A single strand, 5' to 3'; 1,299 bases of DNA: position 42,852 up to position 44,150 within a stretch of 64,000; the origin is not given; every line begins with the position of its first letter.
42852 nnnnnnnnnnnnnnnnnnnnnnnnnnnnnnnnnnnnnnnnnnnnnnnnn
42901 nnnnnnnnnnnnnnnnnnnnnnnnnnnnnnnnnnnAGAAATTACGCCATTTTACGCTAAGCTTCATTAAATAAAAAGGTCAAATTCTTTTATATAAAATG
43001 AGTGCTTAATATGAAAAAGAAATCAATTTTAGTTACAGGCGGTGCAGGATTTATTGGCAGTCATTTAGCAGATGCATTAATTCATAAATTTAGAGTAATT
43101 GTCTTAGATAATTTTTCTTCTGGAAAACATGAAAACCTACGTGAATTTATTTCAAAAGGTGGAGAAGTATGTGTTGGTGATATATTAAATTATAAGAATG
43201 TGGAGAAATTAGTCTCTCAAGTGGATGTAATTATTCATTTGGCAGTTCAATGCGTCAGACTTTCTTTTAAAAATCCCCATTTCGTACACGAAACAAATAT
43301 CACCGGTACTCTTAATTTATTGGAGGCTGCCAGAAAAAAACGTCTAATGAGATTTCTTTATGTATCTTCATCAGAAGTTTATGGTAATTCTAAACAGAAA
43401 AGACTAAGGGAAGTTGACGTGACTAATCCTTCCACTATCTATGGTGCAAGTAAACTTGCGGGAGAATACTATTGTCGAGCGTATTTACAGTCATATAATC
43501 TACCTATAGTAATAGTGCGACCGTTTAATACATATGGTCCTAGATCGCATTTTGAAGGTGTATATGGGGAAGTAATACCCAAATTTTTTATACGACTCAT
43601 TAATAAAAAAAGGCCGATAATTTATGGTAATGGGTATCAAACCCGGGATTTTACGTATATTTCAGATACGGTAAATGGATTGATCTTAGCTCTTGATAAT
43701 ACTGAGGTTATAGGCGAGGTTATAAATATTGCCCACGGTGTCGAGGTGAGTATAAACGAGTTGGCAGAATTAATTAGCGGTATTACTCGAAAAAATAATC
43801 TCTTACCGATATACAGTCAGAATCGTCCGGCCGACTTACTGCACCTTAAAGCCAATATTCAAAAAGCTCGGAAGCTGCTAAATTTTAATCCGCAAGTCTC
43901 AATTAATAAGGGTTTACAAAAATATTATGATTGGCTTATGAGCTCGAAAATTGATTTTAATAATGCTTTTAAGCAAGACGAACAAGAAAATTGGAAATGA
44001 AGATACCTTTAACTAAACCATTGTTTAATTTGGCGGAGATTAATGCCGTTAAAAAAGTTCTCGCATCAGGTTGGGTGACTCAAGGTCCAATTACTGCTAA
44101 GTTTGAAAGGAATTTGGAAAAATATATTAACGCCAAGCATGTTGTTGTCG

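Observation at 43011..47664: Arn-like module for a lipid-linked amino sugar: SDR, aminotransferase, membrane-anchored GT2, plus WbpB/WbpD-like oxidoreductase and acetyltransferase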

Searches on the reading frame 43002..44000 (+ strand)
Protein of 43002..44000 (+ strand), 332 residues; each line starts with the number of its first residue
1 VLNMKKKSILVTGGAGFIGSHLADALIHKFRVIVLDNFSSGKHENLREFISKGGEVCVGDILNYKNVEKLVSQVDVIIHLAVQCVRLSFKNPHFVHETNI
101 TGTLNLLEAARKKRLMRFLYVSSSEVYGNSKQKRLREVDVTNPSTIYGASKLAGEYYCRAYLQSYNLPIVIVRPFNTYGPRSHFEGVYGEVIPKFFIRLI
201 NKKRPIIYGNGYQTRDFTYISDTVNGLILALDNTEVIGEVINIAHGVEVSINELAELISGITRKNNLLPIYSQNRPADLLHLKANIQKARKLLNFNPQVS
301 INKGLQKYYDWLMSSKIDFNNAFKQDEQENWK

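Call 4: search_protein_families(library=pfam, proteins=[window:43002-44000:+], max_evalue=0.001)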
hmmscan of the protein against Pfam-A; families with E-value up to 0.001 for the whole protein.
window:43002-44000:+ (332 aa): 10 families
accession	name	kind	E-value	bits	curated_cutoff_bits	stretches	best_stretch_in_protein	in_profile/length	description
PF16363.11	GDP_Man_Dehyd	-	1.2e-62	212.7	27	1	10-307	1-331/332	GDP-mannose 4,6 dehydratase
PF01370.27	Epimerase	-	2e-62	211.2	20.9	1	9-244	1-240/240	NAD dependent epimerase/dehydratase family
PF01073.25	3Beta_HSD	-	6.7e-21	75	22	1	10-232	1-230/280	3-beta hydroxysteroid dehydrogenase/isomerase family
PF02719.21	Polysacc_synt_2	-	9e-18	64.9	20.2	1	9-259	1-244/293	Polysaccharide biosynthesis protein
PF07993.18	NAD_binding_4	-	9.7e-16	58.1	20.1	1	55-187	64-215/258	Male sterility protein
PF04321.23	RmlD_sub_bind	-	2.3e-14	53.6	27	1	8-276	2-247/287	RmlD substrate binding domain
PF13460.12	NAD_binding_10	-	8.1e-10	39.3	27.2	1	13-175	1-144/184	NAD(P)H-binding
PF05368.20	NmrA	-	8.5e-08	32.6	27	1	5-123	1-107/298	NmrA-like family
PF08659.16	KR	-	5.4e-05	23.6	22.6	1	9-132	3-146/180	KR domain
PF00106.31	adh_short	-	0.00099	19.1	26.6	0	7-75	1-72/195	short chain dehydrogenase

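Call 5: search_protein_families(library=ncbifam, proteins=[window:43002-44000:+], max_evalue=0.00001)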
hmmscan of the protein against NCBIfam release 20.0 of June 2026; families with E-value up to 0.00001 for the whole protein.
window:43002-44000:+ (332 aa): 29 families (the best 25 are shown)
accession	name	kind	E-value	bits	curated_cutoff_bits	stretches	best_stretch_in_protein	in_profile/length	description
TIGR04180.1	EDH_00030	hypoth_equivalog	1.4e-60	204.9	475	1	9-299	1-296/297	NAD-dependent 4,6-dehydratase LegB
TIGR01181.1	dTDP_gluc_dehyt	equivalog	5.5e-57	193.3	365.1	1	9-315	2-314/321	dTDP-glucose 4,6-dehydratase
NF011728.1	PRK15181.1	equivalog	1.6e-44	152.3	760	1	4-314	13-339/348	Vi polysaccharide biosynthesis UDP-N-acetylglucosaminuronic acid C-4 epimerase TviC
TIGR01179.1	galE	equivalog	1.2e-42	145.9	262.3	1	9-314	2-327/332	UDP-glucose 4-epimerase GalE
TIGR02197.1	heptose_epim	equivalog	7.7e-41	140.3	274.6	1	9-314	1-315/316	ADP-glyceromanno-heptose 6-epimerase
NF007582.0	PRK10217.1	equivalog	7.6e-32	110.8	698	1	7-316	2-335/355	dTDP-glucose 4,6-dehydratase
NF007490.0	PRK10084.1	subfamily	2.7e-29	102.3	649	1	9-317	3-339/361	dTDP-glucose 4,6-dehydratase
NF007956.0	PRK10675.1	subfamily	6.6e-25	87.9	394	1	9-311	3-328/338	UDP-glucose 4-epimerase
TIGR02622.1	CDP_4_6_dhtase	equivalog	2.4e-24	86.1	278.45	1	5-316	3-334/352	CDP-glucose 4,6-dehydratase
NF005998.1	PRK08125.1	equivalog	3.3e-23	81.9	777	1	5-311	314-648/649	bifunctional UDP-4-amino-4-deoxy-L-arabinose formyltransferase/UDP-glucuronic acid oxidase ArnA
TIGR03466.1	HpnA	hypoth_equivalog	5.5e-23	81.4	367.65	1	8-264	2-248/327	hopanoid-associated sugar epimerase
NF008360.0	PRK11150.1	equivalog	7.8e-23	81.1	452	1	9-313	2-307/310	ADP-glyceromanno-heptose 6-epimerase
NF047922.1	GDPFucSynFcl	equivalog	5.3e-22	78.6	500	1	93-316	76-305/308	GDP-L-fucose synthase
TIGR01472.1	gmd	equivalog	1.3e-20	73.9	415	1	10-257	4-263/342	GDP-mannose 4,6-dehydratase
NF008872.0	PRK11908.1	equivalog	3.2e-20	72.5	294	1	7-263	2-272/349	bifunctional UDP-4-keto-pentose/UDP-xylose synthase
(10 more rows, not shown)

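Call 6: search_solved_structures(query=window:43002-44000:+, max_evalue=1e-10)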
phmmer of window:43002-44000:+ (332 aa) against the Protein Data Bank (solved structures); distinct sequences matched with E-value up to 1e-10: 139 (the best 60 are shown).
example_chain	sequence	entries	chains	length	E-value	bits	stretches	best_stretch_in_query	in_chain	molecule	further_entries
6dnt_A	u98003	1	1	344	3.1e-53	184.6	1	3-314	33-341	NAD-dependent epimerase/dehydratase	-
6wjb_A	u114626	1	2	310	4.8e-48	167.5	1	6-310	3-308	NAD-dependent epimerase/dehydratase family protein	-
6zl6_A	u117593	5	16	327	6.9e-48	167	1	8-313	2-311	Epimerase domain-containing protein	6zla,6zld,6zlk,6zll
6zlj_A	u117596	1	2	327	2.5e-47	165.2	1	8-313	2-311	Epimerase domain-containing protein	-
6wj9_A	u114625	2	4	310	4.5e-47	164.3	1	6-310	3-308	NAD-dependent epimerase/dehydratase family protein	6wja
6bwl_A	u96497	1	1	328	4.1e-46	161.2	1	8-318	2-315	Pal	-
6pmh_A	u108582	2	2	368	1.6e-45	159.2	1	7-313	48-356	UDP-glucose 4-epimerase related protein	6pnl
4lk3_A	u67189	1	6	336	2.5e-45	158.6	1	6-312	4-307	UDP-glucuronic acid decarboxylase 1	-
4gll_A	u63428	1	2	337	2.6e-45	158.5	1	5-312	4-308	UDP-glucuronic acid decarboxylase 1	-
2b69_A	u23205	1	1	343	3.1e-45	158.3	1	5-312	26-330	UDP-glucuronate decarboxylase 1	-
4m55_A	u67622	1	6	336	4.7e-45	157.7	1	6-312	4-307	UDP-glucuronic acid decarboxylase 1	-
10ke_A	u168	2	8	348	2.1e-44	155.6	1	6-312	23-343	Capsular polysaccharide biosynthesis protein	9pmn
3ru7_A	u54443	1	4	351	4.4e-43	151.2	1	5-312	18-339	WbgU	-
3ru9_A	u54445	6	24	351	4.8e-43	151.1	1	5-312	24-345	WbgU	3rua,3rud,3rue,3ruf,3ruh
3lu1_A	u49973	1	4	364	5.5e-43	150.9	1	5-312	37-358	WbgU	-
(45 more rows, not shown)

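Call 21: search_solved_structures(query=window:43002-44000:+, max_evalue=1e-44, show_alignments=5)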
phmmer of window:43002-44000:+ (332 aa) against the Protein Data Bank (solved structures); distinct sequences matched with E-value up to 1e-44: 11.
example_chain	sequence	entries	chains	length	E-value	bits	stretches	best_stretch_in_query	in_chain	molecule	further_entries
6dnt_A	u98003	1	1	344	3.1e-53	184.6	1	3-314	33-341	NAD-dependent epimerase/dehydratase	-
6wjb_A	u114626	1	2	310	4.8e-48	167.5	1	6-310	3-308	NAD-dependent epimerase/dehydratase family protein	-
6zl6_A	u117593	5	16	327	6.9e-48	167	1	8-313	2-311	Epimerase domain-containing protein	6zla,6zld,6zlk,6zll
6zlj_A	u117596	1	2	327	2.5e-47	165.2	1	8-313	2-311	Epimerase domain-containing protein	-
6wj9_A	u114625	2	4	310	4.5e-47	164.3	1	6-310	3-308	NAD-dependent epimerase/dehydratase family protein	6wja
6bwl_A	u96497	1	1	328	4.1e-46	161.2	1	8-318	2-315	Pal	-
6pmh_A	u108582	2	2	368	1.6e-45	159.2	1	7-313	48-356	UDP-glucose 4-epimerase related protein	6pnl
4lk3_A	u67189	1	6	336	2.5e-45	158.6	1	6-312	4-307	UDP-glucuronic acid decarboxylase 1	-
4gll_A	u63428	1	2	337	2.6e-45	158.5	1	5-312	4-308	UDP-glucuronic acid decarboxylase 1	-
2b69_A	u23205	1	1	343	3.1e-45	158.3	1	5-312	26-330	UDP-glucuronate decarboxylase 1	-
4m55_A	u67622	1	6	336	4.7e-45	157.7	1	6-312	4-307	UDP-glucuronic acid decarboxylase 1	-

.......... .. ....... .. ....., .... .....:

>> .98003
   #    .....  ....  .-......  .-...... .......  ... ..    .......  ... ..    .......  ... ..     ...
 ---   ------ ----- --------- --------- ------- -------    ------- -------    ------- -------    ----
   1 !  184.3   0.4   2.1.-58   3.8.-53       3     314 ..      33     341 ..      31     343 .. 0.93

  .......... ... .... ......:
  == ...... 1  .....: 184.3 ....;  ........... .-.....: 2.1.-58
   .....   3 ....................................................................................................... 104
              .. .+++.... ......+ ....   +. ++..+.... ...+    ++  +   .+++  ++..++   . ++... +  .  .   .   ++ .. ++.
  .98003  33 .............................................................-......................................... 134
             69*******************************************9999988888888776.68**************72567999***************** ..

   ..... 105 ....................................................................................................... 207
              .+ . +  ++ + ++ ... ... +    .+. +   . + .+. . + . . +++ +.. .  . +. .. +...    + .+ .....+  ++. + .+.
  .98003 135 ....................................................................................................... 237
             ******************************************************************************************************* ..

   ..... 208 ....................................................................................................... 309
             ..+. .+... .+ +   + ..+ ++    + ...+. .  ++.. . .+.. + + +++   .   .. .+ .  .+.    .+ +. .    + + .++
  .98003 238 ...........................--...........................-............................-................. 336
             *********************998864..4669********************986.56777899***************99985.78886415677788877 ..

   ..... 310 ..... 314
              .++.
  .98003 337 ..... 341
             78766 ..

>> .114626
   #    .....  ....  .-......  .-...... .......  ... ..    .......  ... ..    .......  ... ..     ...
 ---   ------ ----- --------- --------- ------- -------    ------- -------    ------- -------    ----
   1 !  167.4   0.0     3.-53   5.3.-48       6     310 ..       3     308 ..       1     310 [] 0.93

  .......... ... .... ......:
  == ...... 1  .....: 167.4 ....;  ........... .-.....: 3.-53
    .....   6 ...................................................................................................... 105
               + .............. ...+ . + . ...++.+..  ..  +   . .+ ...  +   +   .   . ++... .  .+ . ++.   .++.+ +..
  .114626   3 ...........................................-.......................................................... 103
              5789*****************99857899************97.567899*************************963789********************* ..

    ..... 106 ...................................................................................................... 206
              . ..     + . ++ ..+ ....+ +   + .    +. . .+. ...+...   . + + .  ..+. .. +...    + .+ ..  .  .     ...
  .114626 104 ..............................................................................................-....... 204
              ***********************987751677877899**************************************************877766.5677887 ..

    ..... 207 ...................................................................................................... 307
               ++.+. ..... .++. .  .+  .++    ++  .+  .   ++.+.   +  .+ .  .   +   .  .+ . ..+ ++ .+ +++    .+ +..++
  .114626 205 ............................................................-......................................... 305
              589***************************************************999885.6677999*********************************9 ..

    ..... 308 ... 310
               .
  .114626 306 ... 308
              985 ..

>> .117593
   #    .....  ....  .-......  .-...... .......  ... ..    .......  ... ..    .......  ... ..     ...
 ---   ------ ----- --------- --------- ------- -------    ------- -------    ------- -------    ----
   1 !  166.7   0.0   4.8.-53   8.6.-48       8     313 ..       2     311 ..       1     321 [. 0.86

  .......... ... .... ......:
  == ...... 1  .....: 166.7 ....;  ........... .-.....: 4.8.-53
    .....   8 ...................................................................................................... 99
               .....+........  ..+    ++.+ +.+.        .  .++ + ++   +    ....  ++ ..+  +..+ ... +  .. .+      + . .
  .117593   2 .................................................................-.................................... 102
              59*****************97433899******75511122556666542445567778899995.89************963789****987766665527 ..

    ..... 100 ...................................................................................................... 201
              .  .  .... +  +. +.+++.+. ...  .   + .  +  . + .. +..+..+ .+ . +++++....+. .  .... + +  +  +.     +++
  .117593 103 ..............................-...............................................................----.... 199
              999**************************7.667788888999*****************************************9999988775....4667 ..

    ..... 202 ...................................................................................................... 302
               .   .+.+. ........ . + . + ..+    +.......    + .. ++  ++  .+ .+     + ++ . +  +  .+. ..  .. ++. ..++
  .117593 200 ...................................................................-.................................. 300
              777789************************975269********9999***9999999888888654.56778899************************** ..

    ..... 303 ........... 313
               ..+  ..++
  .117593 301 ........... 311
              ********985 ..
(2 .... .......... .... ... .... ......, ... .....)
